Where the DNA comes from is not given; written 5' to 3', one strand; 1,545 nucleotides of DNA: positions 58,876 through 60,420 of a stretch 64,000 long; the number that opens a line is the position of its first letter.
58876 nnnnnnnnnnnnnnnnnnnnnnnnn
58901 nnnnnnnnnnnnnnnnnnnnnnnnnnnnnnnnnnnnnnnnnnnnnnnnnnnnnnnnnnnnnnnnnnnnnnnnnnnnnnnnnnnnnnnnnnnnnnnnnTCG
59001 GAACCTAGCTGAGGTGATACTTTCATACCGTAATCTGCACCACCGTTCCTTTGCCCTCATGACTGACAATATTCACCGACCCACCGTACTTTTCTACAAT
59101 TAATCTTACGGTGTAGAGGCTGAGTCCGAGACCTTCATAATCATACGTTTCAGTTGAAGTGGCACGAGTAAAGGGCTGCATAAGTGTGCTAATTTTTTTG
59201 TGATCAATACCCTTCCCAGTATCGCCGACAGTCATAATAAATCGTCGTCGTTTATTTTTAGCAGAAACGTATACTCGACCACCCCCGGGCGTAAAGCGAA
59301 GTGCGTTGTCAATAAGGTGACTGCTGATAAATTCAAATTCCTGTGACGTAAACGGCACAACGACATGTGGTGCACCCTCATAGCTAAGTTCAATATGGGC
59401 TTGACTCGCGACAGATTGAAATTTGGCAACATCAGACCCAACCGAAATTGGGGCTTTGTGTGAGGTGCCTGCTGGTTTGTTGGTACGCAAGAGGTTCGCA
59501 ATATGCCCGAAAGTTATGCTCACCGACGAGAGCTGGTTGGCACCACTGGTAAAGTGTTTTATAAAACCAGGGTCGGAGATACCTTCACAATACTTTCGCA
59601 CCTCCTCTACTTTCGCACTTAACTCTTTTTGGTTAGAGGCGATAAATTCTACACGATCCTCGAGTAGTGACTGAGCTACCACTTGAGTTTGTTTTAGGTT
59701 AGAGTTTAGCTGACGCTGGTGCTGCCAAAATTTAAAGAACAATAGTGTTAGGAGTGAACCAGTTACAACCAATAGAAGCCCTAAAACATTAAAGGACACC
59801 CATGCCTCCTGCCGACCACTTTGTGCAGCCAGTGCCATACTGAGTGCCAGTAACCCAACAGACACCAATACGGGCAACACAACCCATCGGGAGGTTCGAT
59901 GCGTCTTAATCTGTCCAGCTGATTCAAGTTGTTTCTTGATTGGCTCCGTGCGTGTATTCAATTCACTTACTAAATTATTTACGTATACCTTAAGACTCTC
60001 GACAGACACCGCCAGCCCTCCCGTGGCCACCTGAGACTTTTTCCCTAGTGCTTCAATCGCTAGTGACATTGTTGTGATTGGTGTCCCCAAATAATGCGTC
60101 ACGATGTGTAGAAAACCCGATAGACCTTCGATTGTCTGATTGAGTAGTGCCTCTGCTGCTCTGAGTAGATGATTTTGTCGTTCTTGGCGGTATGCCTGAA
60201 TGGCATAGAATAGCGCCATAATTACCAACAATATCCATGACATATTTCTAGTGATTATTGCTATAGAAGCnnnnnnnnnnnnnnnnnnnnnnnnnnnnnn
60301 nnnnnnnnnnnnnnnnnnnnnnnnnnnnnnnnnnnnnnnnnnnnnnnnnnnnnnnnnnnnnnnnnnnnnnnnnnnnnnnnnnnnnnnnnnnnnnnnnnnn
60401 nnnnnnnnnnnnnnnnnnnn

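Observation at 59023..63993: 1656-aa histidine kinase whose sensor is a wall of about 20 DUF285/BspA-like repeats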

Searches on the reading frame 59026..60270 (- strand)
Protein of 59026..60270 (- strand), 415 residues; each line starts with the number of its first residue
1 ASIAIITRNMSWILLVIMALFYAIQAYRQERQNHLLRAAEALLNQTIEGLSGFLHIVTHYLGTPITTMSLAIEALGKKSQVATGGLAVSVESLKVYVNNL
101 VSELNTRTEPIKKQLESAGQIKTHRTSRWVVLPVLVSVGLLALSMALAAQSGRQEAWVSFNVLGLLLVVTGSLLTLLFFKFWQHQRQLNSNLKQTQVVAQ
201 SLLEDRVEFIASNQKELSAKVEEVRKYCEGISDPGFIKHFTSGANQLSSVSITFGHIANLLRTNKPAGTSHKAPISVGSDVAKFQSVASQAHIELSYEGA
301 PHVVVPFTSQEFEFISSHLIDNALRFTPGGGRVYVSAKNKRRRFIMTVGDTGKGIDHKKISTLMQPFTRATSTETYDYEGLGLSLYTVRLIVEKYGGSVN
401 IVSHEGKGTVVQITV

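Call 13: find_homologous_proteins(query=window:59026-60270:-, max_evalue=0.001)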
Query seq(415 aa) (415 aa): 932 proteins with E <= 0.001 among 8000 candidates; the best 120 are listed.
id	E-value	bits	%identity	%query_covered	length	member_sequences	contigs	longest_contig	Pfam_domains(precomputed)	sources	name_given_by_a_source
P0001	3.2e-13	67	25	59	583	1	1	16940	PF02518.32,PF00512.32,PF00072.31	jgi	jgi:signal transduction histidine kinase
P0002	1.1e-10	59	38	27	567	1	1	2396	PF08447.19,PF13426.14,PF08448.17,PF02518.32,PF00512.32,PF00989.32,PF00072.31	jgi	jgi:PAS domain S-box-containing protein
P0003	5.4e-10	57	37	27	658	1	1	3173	PF08447.19,PF13426.14,PF02518.32,PF00512.32,PF00989.32,PF00072.31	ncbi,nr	ncbi:MAG TPA: response regulator [Blastocatellia bacterium]|nr:response regulator [Blastocatellia ba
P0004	6.5e-10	57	35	27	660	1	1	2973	PF08447.19,PF08448.17,PF02518.32,PF00512.32,PF00989.32,PF00072.31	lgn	-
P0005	1.0e-9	56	37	27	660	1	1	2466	PF08447.19,PF13426.14,PF02518.32,PF00512.32,PF00989.32,PF00072.31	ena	-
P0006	1.2e-9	56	35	27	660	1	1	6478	PF08447.19,PF13426.14,PF02518.32,PF00512.32,PF00989.32,PF00072.31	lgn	-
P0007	1.4e-9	55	37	24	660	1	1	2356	PF02518.32,PF00512.32,PF00989.32,PF00072.31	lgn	-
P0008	3.1e-9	54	28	51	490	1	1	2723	PF00672.31,PF13581.13,PF02518.32,PF00512.32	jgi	jgi:signal transduction histidine kinase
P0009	5.7e-9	53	31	32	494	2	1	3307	PF02518.32,PF00512.32,PF00072.31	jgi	jgi:signal transduction histidine kinase/ActR/RegA family two-component response regulator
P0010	1.4e-8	52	34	25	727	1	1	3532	PF02518.32,PF00512.32,PF00072.31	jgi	jgi:signal transduction histidine kinase/ActR/RegA family two-component response regulator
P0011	1.4e-8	52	37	27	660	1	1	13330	PF02518.32,PF00512.32,PF00989.32,PF00072.31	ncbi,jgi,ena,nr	ncbi:MAG TPA: response regulator [Blastocatellia bacterium]|nr:response regulator [Blastocatellia ba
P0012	2.3e-8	51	30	33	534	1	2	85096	PF02518.32,PF00512.32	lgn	-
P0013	5.3e-8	50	35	27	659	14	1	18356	PF02518.32,PF00512.32,PF00989.32,PF00072.31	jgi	jgi:PAS domain S-box-containing protein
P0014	7.4e-8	50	33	29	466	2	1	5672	PF00672.31,PF13581.13,PF02518.32,PF00512.32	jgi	jgi:signal transduction histidine kinase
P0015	8.2e-8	50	34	24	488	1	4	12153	PF00672.31,PF02518.32,PF00512.32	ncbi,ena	-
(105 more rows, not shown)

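Call 19: find_related_loci(query=window:59026-60270:-, collection=genome_contigs, flank=10000)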
Query window:59026-60270:- (415 aa) in genome_contigs; peptide patterns used: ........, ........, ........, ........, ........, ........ (x = any residue, [..] = any of these).
100 stretches matched a pattern; 1 encode a relative of the query (tblastn E <= 1e-3); 1 distinct loci.
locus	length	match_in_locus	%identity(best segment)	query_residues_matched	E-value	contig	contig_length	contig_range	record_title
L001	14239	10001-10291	30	318-409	8e-7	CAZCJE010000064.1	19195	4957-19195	MAG TPA_asm: uncultured Thiothrix sp. isolate binchicken_co41_309 genome assembly, contig: NODE_1732_length_19195_cov_29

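Call 49: predict_structure(alignment_id=A1)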
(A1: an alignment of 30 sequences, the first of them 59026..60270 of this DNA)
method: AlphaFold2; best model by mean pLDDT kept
length: 415 residues; sequences in the alignment: 30
mean_pLDDT: 72.8   pTM: 0.53
mean pLDDT of the five models: 72.8, 72.7, 70.1, 68.7, 67.1
residues with pLDDT >= 90: 107; 70-90: 151; 50-70: 82; < 50: 75
segments of 3 or more residues with pLDDT < 50: 31-88, 121-129, 372-376
pLDDT, mean of each block of 10 residues (from residue 1): 66 76 63 43 38 35 37 40 40 65 68 67 46 64 66 55 68 75 80 82 81 82 81 79 80 82 66 85 97 97 90 94 95 97 96 91 77 50 86 93 96 97
secondary structure, 60 per line:
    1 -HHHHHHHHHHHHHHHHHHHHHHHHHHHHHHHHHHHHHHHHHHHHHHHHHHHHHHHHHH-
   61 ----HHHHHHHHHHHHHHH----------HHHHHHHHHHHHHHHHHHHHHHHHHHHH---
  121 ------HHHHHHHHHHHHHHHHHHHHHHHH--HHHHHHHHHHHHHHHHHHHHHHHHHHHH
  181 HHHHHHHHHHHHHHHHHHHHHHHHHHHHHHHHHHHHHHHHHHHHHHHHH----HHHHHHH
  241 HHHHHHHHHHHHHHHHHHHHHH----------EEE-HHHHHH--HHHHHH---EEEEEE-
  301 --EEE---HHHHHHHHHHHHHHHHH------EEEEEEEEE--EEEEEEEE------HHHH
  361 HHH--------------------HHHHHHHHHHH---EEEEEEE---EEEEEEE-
elements in order: H2-59 H65-79 H90-117 H127-150 H153-229 H234-262 E273-275 H277-282 H285-290 E294-299 E303-305 H309-325 E332-340 E343-350 H357-363 H384-394 E398-404 E408-414

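Call 52: fold_search(model_id=the predicted structure, library=pdb)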
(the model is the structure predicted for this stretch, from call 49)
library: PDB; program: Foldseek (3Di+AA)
matches with E <= 10: 578; with E <= 0.001: 348
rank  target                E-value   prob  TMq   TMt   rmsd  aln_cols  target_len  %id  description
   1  9jfj_A                1.2e-13  1.00  0.39  0.66   5.5       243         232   20  Crystal structure of the cytoplasmic domain of ZraS in ADP-bound form (released 2025-03-26)
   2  6rh0_A                1.4e-13  1.00  0.36  0.59   6.6       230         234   18  Revisiting pH-gated conformational switch. Complex HK853-RR468 pH 5.5 (released 2020-02-19)
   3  6rh0_B                1.4e-13  1.00  0.37  0.62   5.9       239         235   20  Revisiting pH-gated conformational switch. Complex HK853-RR468 pH 5.5 (released 2020-02-19)
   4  9jfj_C                1.7e-13  1.00  0.38  0.63   5.9       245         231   20  Crystal structure of the cytoplasmic domain of ZraS in ADP-bound form (released 2025-03-26)
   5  4q20_B                1.9e-13  1.00  0.39  0.66   4.8       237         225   20  Crystal structure of a C-terminal part of tyrosine kinase (DivL) from Caulobacter crescentus CB15 at 2.50 A resolution (released 2014-04-23)
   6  9jfj_B                2.5e-13  1.00  0.31  0.54  15.4       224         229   18  Crystal structure of the cytoplasmic domain of ZraS in ADP-bound form (released 2025-03-26)
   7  6rfv_B                2.6e-13  1.00  0.37  0.61   5.9       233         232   20  Revisiting pH-gated conformational switch. Complex HK853-RR468 pH 7 (released 2020-02-19)
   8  5uht_A                3.4e-13  1.00  0.36  0.59   6.6       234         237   18  Structure of the Thermotoga maritima HK853-BeF3-RR468 complex at pH 5.0 (released 2017-12-27)
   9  4u7o_A                4.8e-13  1.00  0.37  0.61   5.7       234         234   20  Active histidine kinase bound with ATP (released 2015-09-02)
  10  6rgy_A                5.0e-13  1.00  0.37  0.60   5.9       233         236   20  Revisiting pH-gated conformational switch. Complex HK853-RR468 pH 7.5 (released 2020-02-19)
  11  6rfv_A                5.6e-13  1.00  0.37  0.62   6.0       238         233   20  Revisiting pH-gated conformational switch. Complex HK853-RR468 pH 7 (released 2020-02-19)
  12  6rgz_A                5.6e-13  1.00  0.37  0.59   6.0       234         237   20  Revisiting pH-gated conformational switch. Complex HK853-RR468 pH 6.5 (released 2020-02-19)
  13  6rh8_A                5.9e-13  1.00  0.37  0.59   6.0       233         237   20  Revisiting pH-gated conformational switch. Complex HK853 mutant H260A -RR468 mutant D53A pH 5.3 (released 2020-02-19)
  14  4q20_A                9.6e-13  1.00  0.36  0.58   6.1       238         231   20  Crystal structure of a C-terminal part of tyrosine kinase (DivL) from Caulobacter crescentus CB15 at 2.50 A resolution (released 2014-04-23)
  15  6rgy_B                1.0e-12  1.00  0.37  0.60   5.9       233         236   20  Revisiting pH-gated conformational switch. Complex HK853-RR468 pH 7.5 (released 2020-02-19)
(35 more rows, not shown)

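Call 77: find_homologous_proteins(query=A3, max_evalue=1e-10)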
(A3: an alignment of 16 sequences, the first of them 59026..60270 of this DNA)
Query A3 (16 sequences) (415 aa, profile of the alignment): 931 proteins with E <= 1e-10 among 8000 candidates; the best 120 are listed.
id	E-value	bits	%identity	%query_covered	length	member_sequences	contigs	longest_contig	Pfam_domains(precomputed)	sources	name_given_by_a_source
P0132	5.2e-143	495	87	100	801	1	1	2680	PF02518.32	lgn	-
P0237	3.6e-107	377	28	98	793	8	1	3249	PF02518.32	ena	-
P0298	8.1e-32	129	31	34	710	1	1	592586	PF13414.13,PF13176.13,PF24885.2,PF00512.32,PF13428.13,PF13374.13,PF17874.8,PF00515.35,PF13424.13,PF02518.32,PF13181.13,PF07719.24,PF13174.13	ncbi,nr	ncbi:MAG: tetratricopeptide repeat protein [Balneolaceae bacterium]|nr:tetratricopeptide repeat prot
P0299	1.4e-27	115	36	22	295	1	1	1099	PF02518.32,PF00512.32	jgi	jgi:signal transduction histidine kinase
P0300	1.4e-27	115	40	24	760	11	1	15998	PF01590.33,PF08448.17,PF02518.32,PF17149.10,PF00512.32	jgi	jgi:PAS domain S-box-containing protein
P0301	2.1e-27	114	23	50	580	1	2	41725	PF00672.31,PF02518.32,PF00512.32,PF14501.13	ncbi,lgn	-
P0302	1.6e-26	111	36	24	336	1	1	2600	PF00672.31,PF02518.32,PF00512.32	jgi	jgi:heavy metal sensor kinase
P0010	2.0e-26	111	34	25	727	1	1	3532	PF02518.32,PF00512.32,PF00072.31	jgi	jgi:signal transduction histidine kinase/ActR/RegA family two-component response regulator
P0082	3.1e-26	110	38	22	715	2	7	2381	PF00672.31,PF08448.17,PF02518.32,PF00512.32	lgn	-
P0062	7.6e-26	109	26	56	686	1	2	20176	PF08447.19,PF13426.14,PF13188.14,PF08448.17,PF02518.32,PF00512.32,PF00989.32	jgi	jgi:PAS domain S-box-containing protein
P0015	9.4e-26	109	34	24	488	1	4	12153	PF00672.31,PF02518.32,PF00512.32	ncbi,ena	-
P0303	1.1e-25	108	34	33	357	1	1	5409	PF13188.14,PF08448.17,PF02518.32,PF00512.32,PF00989.32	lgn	-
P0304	1.8e-25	108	30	32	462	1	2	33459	PF00672.31,PF02518.32,PF00512.32,PF13589.13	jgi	jgi:signal transduction histidine kinase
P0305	2.2e-25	107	26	49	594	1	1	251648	PF00672.31,PF13581.13,PF18698.8,PF02518.32,PF00512.32,PF00989.32,PF13589.13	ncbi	-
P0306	5.7e-25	106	25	54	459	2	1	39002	PF00672.31,PF02518.32,PF00512.32,PF13756.13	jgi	-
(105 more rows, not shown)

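Call 86: predict_structure(alignment_id=A3)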
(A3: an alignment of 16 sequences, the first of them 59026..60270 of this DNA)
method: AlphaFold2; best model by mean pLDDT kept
length: 415 residues; sequences in the alignment: 16
mean_pLDDT: 75.7   pTM: 0.68
mean pLDDT of the five models: 75.7, 73.7, 73.3, 71.5, 67.4
residues with pLDDT >= 90: 47; 70-90: 257; 50-70: 87; < 50: 24
segments of 3 or more residues with pLDDT < 50: 118-120, 122-124, 266-270, 368-378
pLDDT, mean of each block of 10 residues (from residue 1): 59 73 79 81 78 74 81 75 75 84 70 53 52 67 67 56 71 74 77 78 80 84 80 81 81 75 53 77 92 92 84 89 88 93 91 80 55 45 79 86 87 91
secondary structure, 60 per line:
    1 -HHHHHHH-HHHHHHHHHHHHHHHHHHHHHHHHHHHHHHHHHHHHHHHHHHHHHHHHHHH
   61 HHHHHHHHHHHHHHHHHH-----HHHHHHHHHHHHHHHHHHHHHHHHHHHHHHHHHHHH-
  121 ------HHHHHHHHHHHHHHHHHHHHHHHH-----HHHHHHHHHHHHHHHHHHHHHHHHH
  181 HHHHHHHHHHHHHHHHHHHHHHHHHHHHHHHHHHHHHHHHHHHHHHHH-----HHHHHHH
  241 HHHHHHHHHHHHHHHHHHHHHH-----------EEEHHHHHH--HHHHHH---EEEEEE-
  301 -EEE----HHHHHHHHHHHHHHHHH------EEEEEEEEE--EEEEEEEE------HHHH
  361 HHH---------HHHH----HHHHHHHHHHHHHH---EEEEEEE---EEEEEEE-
elements in order: H2-8 H10-78 H84-119 H127-150 H156-228 H234-262 E274-276 H277-282 H285-290 E294-299 E302-304 H309-325 E332-340 E343-350 H357-363 H373-376 H381-394 E398-404 E408-414

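Call 110: find_related_loci(query=A5, collection=metagenome_contigs, flank=10000)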
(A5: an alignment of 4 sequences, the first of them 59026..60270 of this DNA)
Query A5 (415 aa) in metagenome_contigs; peptide patterns used: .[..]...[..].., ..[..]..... (x = any residue, [..] = any of these).
174 stretches matched a pattern; 1 encode a relative of the query (tblastn E <= 1e-3); 1 distinct loci.
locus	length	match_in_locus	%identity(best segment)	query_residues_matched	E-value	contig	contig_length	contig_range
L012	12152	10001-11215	27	21-415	4e-33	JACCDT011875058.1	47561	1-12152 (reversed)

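Call 116: search_solved_structures(query=A3, max_evalue=0.00001, show_alignments=2)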
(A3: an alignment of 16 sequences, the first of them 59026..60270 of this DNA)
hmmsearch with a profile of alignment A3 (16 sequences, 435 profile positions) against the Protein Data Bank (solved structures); distinct sequences matched with E-value up to 0.00001: 64 (the best 60 are shown).
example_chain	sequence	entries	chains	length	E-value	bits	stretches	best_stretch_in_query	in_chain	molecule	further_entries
8u4x_A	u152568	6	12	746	1.5e-29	106.2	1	287-432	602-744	histidine kinase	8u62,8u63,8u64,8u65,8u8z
6paj_A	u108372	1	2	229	1.8e-29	105.9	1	261-432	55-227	Sensor protein SrrB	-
4jas_A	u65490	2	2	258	2.2e-28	102.3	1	260-432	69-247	Histidine kinase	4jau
5uht_A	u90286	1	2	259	3.5e-27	98.3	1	260-432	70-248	Sensor histidine kinase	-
2c2a_A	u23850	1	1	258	3.5e-27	98.3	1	260-432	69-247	SENSOR HISTIDINE KINASE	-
3dge_A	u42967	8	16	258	3.6e-27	98.3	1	260-432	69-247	Sensor protein | Histidine kinase | Sensor histidine kinase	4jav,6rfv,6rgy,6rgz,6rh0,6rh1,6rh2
6azr_A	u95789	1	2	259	4.6e-26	94.7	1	216-432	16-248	Sensor histidine kinase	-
4i5s_A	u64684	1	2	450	5e-26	94.6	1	299-432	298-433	Putative histidine kinase CovS; VicK-like protein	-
6rh7_A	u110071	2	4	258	9e-26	93.7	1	216-432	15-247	Sensor histidine kinase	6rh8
7z8n_A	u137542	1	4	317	1.7e-24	89.5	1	288-430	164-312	Histidine kinase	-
5c93_A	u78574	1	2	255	1.8e-24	89.5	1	316-431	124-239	Histidine kinase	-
4u7n_A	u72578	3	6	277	2.1e-24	89.2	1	315-431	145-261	Histidine protein kinase sensor protein | Histidine kinase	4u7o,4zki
9jfj_A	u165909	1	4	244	5.1e-24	87.9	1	264-432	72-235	Sensor histidine kinase ZraS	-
3sl2_A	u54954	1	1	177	2.3e-23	85.8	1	302-433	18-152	Sensor histidine kinase yycG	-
7cch_A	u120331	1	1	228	1.9e-19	72.9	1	256-430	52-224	AdeS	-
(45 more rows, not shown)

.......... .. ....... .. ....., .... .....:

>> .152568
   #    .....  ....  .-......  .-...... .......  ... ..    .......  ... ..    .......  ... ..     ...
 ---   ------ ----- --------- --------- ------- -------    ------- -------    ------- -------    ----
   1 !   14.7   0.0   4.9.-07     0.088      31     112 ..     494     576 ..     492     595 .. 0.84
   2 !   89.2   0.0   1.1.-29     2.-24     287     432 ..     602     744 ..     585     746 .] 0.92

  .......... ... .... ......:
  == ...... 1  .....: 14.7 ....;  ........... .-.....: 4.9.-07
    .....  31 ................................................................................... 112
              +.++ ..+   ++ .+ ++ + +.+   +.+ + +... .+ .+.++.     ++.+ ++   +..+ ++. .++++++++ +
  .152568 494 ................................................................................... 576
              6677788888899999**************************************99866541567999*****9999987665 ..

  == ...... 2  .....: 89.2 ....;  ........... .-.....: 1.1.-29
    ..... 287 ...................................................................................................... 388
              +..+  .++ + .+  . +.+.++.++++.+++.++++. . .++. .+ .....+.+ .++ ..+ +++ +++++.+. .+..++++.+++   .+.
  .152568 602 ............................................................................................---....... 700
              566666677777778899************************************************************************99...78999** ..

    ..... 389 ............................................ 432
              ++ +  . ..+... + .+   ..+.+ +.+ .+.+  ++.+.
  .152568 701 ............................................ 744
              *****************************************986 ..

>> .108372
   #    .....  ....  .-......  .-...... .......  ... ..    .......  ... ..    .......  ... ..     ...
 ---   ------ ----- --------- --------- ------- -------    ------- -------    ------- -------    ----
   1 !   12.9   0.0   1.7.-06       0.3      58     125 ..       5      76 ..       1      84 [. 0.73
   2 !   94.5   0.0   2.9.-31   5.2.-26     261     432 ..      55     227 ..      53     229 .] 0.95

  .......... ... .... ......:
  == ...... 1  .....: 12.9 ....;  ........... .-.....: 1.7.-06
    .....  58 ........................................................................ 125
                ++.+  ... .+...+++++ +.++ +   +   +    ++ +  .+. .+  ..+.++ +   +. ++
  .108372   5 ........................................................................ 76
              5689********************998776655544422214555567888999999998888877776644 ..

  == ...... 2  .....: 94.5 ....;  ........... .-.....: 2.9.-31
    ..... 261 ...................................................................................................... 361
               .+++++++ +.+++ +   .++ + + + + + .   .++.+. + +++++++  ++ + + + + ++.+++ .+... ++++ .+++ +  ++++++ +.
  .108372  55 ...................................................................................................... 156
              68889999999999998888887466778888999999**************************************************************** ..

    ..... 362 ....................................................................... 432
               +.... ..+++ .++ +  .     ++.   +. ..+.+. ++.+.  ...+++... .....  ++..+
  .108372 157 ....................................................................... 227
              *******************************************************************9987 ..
